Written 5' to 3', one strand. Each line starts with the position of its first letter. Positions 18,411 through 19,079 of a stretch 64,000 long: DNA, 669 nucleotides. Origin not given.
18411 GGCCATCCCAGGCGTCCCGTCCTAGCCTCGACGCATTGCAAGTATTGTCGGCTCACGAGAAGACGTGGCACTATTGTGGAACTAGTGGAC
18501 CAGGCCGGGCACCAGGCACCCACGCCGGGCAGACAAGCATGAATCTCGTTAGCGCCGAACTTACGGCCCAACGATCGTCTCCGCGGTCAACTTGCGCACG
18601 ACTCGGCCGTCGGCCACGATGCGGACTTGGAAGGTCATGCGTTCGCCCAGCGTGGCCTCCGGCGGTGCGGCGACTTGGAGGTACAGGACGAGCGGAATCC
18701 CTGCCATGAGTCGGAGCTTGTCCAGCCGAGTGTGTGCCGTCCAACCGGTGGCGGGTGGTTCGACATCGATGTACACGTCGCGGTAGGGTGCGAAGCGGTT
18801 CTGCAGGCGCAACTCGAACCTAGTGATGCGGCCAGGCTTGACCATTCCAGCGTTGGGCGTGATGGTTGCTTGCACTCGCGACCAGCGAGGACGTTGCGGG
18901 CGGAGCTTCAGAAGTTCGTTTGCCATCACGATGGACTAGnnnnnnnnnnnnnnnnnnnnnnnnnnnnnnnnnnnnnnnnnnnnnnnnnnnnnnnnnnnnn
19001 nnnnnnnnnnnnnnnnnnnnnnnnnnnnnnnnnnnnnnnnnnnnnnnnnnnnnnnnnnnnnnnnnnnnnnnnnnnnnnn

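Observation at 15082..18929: Adjacent paralogous PGF-CTERM surface proteins built from repeated DxNxDG calcium-binding-like modules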

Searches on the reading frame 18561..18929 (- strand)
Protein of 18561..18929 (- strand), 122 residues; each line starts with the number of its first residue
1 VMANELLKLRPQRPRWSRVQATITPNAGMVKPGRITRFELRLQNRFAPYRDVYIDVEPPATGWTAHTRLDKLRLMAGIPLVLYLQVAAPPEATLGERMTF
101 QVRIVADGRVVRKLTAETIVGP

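Call 3: search_protein_families(library=pfam, proteins=[window:18561-18929:-], max_evalue=1)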
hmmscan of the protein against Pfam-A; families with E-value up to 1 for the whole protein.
window:18561-18929:- (122 aa): 1 family
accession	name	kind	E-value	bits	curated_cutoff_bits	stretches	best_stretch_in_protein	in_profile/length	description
PF11614.14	FixG_C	-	0.16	12.6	25.6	1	37-115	34-112/119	IG-like fold at C-terminal of FixG, putative oxidoreductase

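Call 4: search_protein_families(library=ncbifam, proteins=[window:18561-18929:-], max_evalue=1)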
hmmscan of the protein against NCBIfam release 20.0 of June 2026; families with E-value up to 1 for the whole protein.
window:18561-18929:- (122 aa): 0 families
